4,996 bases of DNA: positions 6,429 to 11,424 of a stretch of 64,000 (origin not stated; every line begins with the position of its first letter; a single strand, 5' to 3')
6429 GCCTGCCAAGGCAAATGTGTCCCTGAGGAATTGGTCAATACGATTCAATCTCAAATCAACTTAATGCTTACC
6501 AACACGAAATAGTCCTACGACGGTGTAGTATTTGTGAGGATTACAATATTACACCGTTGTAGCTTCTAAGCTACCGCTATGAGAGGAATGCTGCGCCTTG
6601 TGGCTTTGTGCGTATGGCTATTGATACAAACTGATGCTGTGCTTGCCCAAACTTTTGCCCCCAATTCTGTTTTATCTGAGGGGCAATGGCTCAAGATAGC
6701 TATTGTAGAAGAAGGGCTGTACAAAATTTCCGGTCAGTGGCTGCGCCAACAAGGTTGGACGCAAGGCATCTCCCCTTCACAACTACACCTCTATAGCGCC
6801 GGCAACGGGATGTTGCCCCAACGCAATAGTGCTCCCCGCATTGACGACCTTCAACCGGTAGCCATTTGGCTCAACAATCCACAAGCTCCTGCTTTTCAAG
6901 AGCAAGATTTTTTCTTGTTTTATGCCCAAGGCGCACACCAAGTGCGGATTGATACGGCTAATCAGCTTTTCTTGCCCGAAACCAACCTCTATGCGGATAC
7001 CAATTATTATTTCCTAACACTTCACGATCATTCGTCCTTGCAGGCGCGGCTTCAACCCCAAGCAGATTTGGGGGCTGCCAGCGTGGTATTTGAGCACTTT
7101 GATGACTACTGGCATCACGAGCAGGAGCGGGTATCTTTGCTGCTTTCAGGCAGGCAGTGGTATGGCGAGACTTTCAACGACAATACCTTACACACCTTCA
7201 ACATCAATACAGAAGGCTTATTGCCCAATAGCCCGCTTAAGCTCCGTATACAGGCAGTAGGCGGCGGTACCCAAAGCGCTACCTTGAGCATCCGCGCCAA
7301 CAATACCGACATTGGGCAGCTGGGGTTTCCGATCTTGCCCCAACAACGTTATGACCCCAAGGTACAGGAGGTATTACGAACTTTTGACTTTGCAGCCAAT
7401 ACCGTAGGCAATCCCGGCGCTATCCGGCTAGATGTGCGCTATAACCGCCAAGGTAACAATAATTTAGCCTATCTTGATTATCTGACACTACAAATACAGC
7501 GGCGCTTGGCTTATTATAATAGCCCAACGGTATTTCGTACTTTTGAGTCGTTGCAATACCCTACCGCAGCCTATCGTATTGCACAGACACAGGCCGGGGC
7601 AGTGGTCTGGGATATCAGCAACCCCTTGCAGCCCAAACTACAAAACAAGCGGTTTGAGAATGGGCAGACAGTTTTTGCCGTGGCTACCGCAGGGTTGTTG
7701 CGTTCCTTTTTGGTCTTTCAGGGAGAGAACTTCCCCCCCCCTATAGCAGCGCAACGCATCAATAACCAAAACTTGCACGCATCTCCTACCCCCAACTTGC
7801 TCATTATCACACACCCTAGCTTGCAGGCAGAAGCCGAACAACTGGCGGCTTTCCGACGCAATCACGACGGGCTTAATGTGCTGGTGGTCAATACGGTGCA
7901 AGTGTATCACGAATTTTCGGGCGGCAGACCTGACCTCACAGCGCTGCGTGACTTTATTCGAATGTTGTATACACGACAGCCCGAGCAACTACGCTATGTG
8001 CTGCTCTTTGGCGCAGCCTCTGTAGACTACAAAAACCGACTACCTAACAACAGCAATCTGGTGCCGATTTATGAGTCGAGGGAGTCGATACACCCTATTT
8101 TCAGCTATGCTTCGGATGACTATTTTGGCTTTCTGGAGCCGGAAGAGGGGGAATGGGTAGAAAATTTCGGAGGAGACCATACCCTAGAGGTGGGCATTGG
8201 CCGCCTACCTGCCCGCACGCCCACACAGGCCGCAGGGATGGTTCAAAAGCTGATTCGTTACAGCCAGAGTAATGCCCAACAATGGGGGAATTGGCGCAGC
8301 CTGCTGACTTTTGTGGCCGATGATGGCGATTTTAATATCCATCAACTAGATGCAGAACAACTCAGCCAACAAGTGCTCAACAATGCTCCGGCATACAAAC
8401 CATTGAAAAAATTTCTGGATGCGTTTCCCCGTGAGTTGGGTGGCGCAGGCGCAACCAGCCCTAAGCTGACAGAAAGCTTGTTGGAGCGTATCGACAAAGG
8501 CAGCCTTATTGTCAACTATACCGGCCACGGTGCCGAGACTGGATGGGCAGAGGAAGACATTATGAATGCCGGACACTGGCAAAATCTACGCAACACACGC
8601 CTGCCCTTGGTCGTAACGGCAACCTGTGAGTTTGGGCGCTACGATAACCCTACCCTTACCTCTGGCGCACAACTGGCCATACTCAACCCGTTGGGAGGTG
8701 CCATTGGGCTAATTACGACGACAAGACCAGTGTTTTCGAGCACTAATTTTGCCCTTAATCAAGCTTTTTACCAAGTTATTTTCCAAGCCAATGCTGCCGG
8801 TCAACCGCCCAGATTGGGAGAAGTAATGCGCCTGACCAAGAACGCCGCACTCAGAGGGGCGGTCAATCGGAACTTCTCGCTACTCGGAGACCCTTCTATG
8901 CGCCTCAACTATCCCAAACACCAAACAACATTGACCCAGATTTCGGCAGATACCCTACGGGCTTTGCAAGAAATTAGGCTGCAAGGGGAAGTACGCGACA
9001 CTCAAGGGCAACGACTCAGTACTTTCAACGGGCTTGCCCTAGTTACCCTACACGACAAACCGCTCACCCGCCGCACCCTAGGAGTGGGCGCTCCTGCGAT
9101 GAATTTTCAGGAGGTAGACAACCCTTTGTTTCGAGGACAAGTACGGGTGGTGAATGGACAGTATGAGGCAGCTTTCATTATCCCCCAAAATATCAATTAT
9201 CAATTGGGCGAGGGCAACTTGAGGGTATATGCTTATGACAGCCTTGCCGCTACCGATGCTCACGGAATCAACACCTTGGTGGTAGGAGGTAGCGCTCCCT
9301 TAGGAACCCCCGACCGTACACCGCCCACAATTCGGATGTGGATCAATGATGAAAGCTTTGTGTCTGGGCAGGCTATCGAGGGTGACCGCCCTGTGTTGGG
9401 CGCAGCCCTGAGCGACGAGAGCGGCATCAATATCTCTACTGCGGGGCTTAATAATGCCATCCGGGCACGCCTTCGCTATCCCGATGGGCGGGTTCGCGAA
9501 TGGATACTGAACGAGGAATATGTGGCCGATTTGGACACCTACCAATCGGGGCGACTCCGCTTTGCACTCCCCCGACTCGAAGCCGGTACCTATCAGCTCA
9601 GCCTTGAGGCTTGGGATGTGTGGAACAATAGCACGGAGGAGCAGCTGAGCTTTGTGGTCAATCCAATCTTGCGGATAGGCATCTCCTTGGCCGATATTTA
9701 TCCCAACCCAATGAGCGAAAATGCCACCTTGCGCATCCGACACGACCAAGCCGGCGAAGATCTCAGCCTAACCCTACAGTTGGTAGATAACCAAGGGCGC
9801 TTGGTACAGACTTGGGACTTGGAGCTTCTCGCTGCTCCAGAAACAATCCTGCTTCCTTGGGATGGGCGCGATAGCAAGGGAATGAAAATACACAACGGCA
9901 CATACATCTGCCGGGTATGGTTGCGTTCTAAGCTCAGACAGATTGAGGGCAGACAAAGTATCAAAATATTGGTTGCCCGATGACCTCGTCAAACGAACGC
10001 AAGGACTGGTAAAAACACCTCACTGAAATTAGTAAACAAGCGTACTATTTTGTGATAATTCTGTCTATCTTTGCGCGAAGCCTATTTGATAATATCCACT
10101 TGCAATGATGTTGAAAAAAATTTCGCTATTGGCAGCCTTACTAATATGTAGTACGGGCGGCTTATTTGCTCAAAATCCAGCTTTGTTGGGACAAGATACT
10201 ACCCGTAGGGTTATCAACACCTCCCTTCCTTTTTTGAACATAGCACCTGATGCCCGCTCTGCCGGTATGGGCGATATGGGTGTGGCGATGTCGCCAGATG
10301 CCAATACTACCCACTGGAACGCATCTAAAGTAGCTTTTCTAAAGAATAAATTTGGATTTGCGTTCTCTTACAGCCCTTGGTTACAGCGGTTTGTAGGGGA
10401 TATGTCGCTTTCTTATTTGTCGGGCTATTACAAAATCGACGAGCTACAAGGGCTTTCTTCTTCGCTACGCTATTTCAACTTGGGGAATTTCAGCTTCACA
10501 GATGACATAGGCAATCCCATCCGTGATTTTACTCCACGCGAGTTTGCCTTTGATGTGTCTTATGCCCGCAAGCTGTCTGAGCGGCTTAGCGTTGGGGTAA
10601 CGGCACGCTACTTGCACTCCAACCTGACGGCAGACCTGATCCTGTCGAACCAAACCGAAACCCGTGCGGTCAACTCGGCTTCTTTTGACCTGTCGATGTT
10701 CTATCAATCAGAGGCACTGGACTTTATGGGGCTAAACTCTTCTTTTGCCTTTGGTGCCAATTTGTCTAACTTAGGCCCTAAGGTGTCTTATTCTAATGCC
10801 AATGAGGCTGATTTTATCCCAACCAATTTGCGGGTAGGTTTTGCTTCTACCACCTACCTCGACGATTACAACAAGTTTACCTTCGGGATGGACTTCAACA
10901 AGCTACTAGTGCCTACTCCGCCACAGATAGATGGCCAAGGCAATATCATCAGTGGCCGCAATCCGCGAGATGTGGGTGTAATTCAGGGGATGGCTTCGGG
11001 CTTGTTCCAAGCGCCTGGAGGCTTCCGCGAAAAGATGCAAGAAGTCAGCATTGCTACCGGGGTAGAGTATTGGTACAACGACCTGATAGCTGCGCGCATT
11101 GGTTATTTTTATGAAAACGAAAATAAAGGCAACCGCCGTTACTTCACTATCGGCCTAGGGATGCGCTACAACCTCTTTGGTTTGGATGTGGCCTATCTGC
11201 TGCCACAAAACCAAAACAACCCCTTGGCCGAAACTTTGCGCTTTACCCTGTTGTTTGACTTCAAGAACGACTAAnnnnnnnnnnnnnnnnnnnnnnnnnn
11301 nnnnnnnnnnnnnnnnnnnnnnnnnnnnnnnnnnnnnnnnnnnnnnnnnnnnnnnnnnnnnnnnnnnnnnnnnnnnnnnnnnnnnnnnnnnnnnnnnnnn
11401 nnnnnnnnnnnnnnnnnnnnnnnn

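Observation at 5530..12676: Dedicated ECF sigma / zinc-finger anti-sigma pair immediately upstream of porU-porV, followed by a zinc-ligand-less M16 homologue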

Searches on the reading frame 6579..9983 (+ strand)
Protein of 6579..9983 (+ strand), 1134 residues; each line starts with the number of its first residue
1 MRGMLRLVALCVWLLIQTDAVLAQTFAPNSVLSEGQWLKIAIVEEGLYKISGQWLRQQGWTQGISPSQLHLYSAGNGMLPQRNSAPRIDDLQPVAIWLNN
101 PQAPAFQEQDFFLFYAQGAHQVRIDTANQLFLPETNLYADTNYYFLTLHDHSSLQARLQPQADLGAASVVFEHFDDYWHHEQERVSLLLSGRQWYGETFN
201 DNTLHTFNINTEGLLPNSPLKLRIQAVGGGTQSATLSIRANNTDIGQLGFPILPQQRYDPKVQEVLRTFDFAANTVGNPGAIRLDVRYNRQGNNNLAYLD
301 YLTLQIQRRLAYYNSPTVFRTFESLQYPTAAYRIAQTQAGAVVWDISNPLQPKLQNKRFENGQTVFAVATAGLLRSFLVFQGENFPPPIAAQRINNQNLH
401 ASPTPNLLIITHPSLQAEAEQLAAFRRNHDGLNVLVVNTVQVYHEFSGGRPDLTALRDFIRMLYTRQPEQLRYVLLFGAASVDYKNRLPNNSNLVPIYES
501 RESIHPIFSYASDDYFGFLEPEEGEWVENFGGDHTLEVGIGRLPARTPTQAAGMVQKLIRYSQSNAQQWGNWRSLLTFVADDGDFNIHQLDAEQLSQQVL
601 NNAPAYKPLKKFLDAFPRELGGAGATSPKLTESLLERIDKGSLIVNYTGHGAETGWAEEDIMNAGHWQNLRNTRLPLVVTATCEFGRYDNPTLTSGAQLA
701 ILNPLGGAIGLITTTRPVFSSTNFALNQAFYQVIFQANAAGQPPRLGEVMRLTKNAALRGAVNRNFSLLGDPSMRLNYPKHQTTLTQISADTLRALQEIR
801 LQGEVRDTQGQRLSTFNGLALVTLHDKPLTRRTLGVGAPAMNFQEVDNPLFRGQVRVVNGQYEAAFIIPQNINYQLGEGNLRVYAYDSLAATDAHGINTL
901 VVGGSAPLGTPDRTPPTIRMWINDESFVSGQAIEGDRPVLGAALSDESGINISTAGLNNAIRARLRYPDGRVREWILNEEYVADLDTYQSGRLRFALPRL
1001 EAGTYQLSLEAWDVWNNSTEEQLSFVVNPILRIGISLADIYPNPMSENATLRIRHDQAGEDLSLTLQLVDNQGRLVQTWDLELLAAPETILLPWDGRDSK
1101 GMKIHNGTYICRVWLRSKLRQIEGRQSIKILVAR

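Call 4: search_protein_families(library=pfam, proteins=[window:6579-9983:+], max_evalue=0.01)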
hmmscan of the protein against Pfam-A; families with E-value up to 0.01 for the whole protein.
window:6579-9983:+ (1134 aa): 3 families
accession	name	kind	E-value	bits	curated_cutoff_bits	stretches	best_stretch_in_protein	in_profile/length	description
PF01364.23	Peptidase_C25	-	9.6e-104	348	23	1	408-776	2-374/374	Peptidase family C25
PF13860.13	FlgD_ig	-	5.1e-05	23.6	27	1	1063-1112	24-72/79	FlgD Ig-like domain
PF18962.6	Por_Secre_tail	-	0.0076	17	27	0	1040-1077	1-35/75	Secretion system C-terminal sorting domain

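Call 5: search_protein_families(library=ncbifam, proteins=[window:6579-9983:+], max_evalue=0.01)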
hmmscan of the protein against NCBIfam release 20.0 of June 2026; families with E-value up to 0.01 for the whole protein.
window:6579-9983:+ (1134 aa): 4 families
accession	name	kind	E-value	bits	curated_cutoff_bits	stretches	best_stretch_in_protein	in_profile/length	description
NF033707.1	T9SS_sortase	equivalog_domain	0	1205.1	420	1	31-1132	1-1094/1095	type IX secretion system sortase PorU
NF052324.1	PorU_rel_Nterm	equivalog_domain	4.8e-51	173.9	450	1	12-780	9-769/879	putative type IX secretion system sortase PorU2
NF005176.1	PRK06655.1-1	equivalog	0.00093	19.2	230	1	1062-1113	97-147/197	flagellar hook assembly protein FlgD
TIGR04183.1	Por_Secre_tail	domain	0.0026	17.7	23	0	1040-1113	1-58/72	T9SS type A sorting domain-containing protein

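Call 17: find_homologous_proteins(query=window:6579-9983:+, max_evalue=1e-20)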
Query window:6579-9983:+ (1134 aa): 398 proteins with E <= 1e-20 among 8000 candidates; the best 120 are listed.
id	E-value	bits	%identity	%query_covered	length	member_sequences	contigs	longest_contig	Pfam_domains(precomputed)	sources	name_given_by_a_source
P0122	0.0e+0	2595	100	100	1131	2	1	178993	PF01364.25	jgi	jgi:hypothetical protein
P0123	0.0e+0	1057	46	98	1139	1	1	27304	PF01364.25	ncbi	-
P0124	4.3e-298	1010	45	99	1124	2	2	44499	PF01364.25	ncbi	ncbi:MAG: type IX secretion system sortase PorU [Raineya sp.]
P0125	7.8e-297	1006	45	98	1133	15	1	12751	PF01364.25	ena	-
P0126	2.2e-290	984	43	99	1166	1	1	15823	PF01364.25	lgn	-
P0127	4.5e-290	983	44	98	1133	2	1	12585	PF18962.8,PF01364.25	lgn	-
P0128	1.7e-288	978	44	98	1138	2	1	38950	PF18962.8,PF01364.25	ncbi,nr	ncbi:MAG: type IX secretion system sortase PorU [Raineya sp.]|nr:type IX secretion system sortase Po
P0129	3.6e-288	977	45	94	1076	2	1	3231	PF01364.25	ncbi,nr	ncbi:MAG TPA: hypothetical protein DCM08_01710, partial [Microscillaceae bacterium]|nr:hypothetical 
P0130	1.6e-287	975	43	99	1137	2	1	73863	PF13585.13,PF18962.8,PF13860.13,PF01364.25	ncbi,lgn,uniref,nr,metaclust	ncbi:type IX secretion system sortase PorU [Microscilla marina]|uniref:Fjo24 n=1 Tax=Microscilla mar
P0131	2.6e-287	974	44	100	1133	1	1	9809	PF01364.25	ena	-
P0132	3.9e-287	973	43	99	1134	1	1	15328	PF01364.25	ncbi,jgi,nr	ncbi:MAG: type IX secretion system sortase PorU [Microscillaceae bacterium]|jgi:hypothetical protein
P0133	4.8e-286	970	45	96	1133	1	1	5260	PF01364.25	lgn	-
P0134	2.9e-285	967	44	100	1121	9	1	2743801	PF01364.25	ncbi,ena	-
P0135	8.3e-284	962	43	99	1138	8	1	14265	PF01364.25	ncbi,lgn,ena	-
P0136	1.3e-283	962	43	99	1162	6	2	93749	PF01364.25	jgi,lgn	jgi:hypothetical protein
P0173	1.8e-238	812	38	99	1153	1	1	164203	PF18962.8,PF01364.25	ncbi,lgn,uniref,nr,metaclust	ncbi:type IX secretion system sortase PorU [Hugenholtzia roseola]|uniref:type IX secretion system so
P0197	1.8e-229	782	38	98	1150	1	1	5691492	PF01364.25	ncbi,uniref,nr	ncbi:type IX secretion system sortase PorU [Spirosoma taeanense]|uniref:Type IX secretion system sor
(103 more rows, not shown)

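Call 18: find_encoding_contigs(protein=P0123, flank=8000, max_places=1)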
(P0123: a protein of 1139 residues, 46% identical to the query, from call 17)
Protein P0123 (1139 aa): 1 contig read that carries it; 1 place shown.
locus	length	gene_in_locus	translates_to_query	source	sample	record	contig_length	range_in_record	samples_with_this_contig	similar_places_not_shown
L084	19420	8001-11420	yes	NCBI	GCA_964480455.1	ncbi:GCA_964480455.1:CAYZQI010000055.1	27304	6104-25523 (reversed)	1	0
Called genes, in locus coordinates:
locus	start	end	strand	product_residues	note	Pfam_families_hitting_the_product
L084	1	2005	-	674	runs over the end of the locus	PF00289:Biotin_carb_N, PF02222:ATP-grasp, PF02786:CPSase_L_D2, PF07478:Dala_Dala_lig_C, PF02785:Biotin_carb_C, PF21139:BT_MCC_alpha, PF00364:Biotin_lipoyl, PF25973:BSH_CzcB (faint)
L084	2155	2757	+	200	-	-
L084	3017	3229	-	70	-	-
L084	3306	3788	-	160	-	PF08211:dCMP_cyt_deam_2, PF00383:dCMP_cyt_deam_1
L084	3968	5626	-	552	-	PF16655:PhoD_N, PF16656:Pur_ac_phosph_N (weak), PF09423:PhoD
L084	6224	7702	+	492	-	PF11638:DnaA_N, PF00308:Bac_DnaA, PF01695:IstB_IS21, PF00004:AAA (weak), PF08299:Bac_DnaA_C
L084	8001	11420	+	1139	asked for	PF01364:Peptidase_C25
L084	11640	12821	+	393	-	PF19572:PorV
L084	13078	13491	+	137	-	-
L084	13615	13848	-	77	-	-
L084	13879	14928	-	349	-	PF01479:S4, PF00849:PseudoU_synth_2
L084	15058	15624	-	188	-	PF00117:GATase, PF07722:Peptidase_C26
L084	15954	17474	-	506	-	PF00512:HisKA, PF02518:HATPase_c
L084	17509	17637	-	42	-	-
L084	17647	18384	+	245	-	PF09697:Porph_ging (faint)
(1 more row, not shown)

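Call 19: find_encoding_contigs(protein=P0130, flank=8000, max_places=1)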
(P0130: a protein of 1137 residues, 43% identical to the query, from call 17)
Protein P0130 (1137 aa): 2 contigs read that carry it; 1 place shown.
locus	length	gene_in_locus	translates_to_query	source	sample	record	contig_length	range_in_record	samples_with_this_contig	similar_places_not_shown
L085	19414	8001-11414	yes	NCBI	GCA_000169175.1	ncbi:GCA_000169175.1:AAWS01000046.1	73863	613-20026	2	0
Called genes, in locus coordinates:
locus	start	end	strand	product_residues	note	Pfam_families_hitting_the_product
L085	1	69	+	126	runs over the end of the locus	PF09345:SiaC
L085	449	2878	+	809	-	PF07715:Plug, PF00593:TonB_dep_Rec_b-barrel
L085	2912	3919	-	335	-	-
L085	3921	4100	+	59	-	-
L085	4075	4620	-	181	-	PF04264:YceI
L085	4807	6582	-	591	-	PF01435:Peptidase_M48 (faint), PF05569:Peptidase_M56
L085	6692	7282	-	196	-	-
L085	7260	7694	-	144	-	PF03965:Penicillinase_R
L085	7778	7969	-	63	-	-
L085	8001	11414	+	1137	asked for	PF18962:Por_Secre_tail (faint), PF01364:Peptidase_C25, PF13585:CHU_C (weak), PF13860:FlgD_ig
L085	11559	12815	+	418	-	PF19572:PorV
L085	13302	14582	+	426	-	PF00675:Peptidase_M16 (weak), PF05193:Peptidase_M16_C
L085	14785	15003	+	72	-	-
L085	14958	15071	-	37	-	-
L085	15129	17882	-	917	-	PF00580:UvrD-helicase (weak), PF02562:PhoH (weak), PF13086:AAA_11, PF13604:AAA_30 (weak), PF01443:Viral_helicase1 (faint), PF13245:AAA_19, PF13087:AAA_12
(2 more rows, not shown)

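Call 20: find_encoding_contigs(protein=P0124, flank=8000, max_places=1)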
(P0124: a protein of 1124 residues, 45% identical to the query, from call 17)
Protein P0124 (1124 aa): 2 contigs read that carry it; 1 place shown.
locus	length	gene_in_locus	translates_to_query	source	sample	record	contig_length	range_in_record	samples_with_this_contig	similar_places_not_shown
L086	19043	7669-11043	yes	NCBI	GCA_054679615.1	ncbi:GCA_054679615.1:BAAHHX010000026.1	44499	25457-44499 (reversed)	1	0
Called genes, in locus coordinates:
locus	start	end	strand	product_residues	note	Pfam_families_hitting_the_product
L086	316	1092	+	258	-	PF08032:SpoU_sub_bind, PF00588:SpoU_methylase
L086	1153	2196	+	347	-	PF00072:Response_reg, PF00027:cNMP_binding, PF13545:HTH_Crp_2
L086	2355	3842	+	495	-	PF00478:IMPDH, PF00571:CBS, PF03060:NMO, PF01070:FMN_dh (weak)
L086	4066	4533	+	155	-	PF00731:AIRC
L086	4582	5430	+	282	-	PF00456:Transketolase_N, PF13292:DXP_synthase_N, PF09364:XFP_N (weak), PF00676:E1_dh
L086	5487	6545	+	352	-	PF00710:Asparaginase, PF17763:Asparaginase_C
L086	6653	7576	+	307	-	PF28542:DUF8434, PF02470:MlaD, PF28544:Helical_needle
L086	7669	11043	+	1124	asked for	PF01364:Peptidase_C25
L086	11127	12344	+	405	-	PF19572:PorV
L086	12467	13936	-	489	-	PF17767:NAPRTase_N, PF02749:QRPTase_N (faint), PF04095:NAPRTase (weak), PF17956:NAPRTase_C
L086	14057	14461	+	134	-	PF03811:Zn_ribbon_InsA (weak), PF03400:DDE_Tnp_IS1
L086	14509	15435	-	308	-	PF16745:RsgA_N, PF03193:RsgA_GTPase, PF02421:FeoB_N (faint), PF00071:Ras (faint), PF01926:MMR_HSR1 (weak)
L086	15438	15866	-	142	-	PF13622:4HBT_3 (weak), PF03061:4HBT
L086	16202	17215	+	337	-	PF00814:TsaD, PF02543:Carbam_trans_N (weak), PF22521:HypF_C_2 (weak)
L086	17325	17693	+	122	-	-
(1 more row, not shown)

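Call 22: find_encoding_contigs(protein=P0173, flank=8000, max_places=1)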
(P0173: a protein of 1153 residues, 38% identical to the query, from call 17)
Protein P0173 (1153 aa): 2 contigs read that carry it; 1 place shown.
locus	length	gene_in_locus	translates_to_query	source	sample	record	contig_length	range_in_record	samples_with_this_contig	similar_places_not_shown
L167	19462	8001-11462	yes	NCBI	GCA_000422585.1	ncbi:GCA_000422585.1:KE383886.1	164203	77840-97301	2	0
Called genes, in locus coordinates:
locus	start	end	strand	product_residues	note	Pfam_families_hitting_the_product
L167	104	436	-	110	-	-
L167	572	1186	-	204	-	PF00081:Sod_Fe_N, PF02777:Sod_Fe_C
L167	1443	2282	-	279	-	PF01416:PseudoU_synth_1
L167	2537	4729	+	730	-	PF08447:PAS_3 (faint), PF01590:GAF, PF13185:GAF_2, PF13492:GAF_3 (weak), PF00989:PAS (weak), PF08448:PAS_4 (weak), PF13426:PAS_9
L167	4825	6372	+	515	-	PF01676:Metalloenzyme, PF06415:iPGM_N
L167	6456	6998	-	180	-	PF13833:EF-hand_8 (faint), PF00036:EF-hand_1 (faint), PF13202:EF-hand_5 (faint), PF13405:EF-hand_6 (faint), PF13499:EF-hand_7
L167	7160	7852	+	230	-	PF00106:adh_short, PF08659:KR (weak), PF13561:adh_short_C2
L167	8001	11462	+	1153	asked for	PF18962:Por_Secre_tail (faint), PF01364:Peptidase_C25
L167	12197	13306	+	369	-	PF00350:Dynamin_N (faint), PF03193:RsgA_GTPase (faint), PF01926:MMR_HSR1, PF02421:FeoB_N, PF00009:GTP_EFTU, PF07650:KH_2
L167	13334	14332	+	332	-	PF00892:EamA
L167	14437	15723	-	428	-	PF01612:DNA_pol_A_exo1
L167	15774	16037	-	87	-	-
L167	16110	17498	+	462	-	PF02463:SMC_N (faint), PF13175:AAA_15, PF13304:AAA_21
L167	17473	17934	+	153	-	-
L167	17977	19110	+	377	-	PF00534:Glycos_transf_1, PF13692:Glyco_trans_1_4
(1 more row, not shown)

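Call 23: find_encoding_contigs(protein=P0197, flank=8000, max_places=1)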
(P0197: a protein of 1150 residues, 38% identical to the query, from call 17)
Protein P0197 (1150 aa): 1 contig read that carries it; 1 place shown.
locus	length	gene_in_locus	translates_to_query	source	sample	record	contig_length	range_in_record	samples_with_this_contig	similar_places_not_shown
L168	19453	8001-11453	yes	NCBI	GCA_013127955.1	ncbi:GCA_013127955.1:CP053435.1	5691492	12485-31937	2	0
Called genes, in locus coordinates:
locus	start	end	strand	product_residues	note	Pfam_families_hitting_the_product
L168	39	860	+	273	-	PF00929:RNase_T, PF20600:ExoX-like_C (weak)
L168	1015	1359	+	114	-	PF00420:Oxidored_q2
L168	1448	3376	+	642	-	PF00662:Proton_antipo_N, PF00361:Proton_antipo_M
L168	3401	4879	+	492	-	PF00361:Proton_antipo_M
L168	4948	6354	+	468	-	PF00361:Proton_antipo_M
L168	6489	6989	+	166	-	PF04138:GtrA_DPMS_TM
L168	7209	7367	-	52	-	-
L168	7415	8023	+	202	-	-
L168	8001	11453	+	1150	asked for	PF01364:Peptidase_C25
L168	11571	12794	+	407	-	PF19572:PorV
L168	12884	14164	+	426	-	PF00675:Peptidase_M16, PF05193:Peptidase_M16_C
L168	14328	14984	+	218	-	PF02660:G3P_acyltransf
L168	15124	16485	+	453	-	PF01546:Peptidase_M20, PF07687:M20_dimer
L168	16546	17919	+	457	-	PF06727:DUF1207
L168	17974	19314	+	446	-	PF00206:Lyase_1, PF08328:ASL_C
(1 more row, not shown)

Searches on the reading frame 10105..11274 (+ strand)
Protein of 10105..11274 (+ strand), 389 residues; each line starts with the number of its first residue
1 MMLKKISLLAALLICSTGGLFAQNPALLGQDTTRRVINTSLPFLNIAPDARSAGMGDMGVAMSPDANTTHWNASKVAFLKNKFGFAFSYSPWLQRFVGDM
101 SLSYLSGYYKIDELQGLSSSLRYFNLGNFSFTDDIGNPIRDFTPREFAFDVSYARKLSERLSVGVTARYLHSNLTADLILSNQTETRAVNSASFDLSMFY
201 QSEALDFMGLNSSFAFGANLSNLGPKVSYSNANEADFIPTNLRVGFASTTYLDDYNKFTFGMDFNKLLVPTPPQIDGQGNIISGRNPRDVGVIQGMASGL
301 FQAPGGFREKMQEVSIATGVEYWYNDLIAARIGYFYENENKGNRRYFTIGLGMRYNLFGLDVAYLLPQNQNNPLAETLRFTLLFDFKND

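Call 4: search_protein_families(library=pfam, proteins=[window:10105-11274:+], max_evalue=0.01)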
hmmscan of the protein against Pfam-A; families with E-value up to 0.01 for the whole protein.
window:10105-11274:+ (389 aa): 2 families
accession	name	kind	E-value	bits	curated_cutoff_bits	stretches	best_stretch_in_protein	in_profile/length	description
PF19572.5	PorV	-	6.7e-67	226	27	1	32-273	4-242/243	Type IX secretion system protein PorV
PF19089.6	DUF5777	-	0.00069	19.4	23.1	0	147-183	121-157/247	Membrane bound beta barrel domain (DUF5777)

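Call 5: search_protein_families(library=ncbifam, proteins=[window:10105-11274:+], max_evalue=0.01)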
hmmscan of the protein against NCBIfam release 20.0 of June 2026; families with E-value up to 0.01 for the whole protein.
window:10105-11274:+ (389 aa): 4 families
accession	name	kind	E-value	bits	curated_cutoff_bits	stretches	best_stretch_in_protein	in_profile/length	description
NF033710.1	T9SS_OM_PorV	equivalog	1.9e-142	474.8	250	1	26-386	11-367/367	type IX secretion system outer membrane channel protein PorV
NF033709.1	PorV_fam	subfamily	1.3e-122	409.5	90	1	39-386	2-326/326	PorV/PorQ family protein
NF033711.1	T9SS_PorQ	equivalog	1.4e-16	60.5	220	1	39-247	24-210/335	type IX secretion system protein PorQ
NF052325.1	PorVQ2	equivalog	1.4e-10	40.6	325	1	40-173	26-166/354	putative type IX sorting system protein PorV2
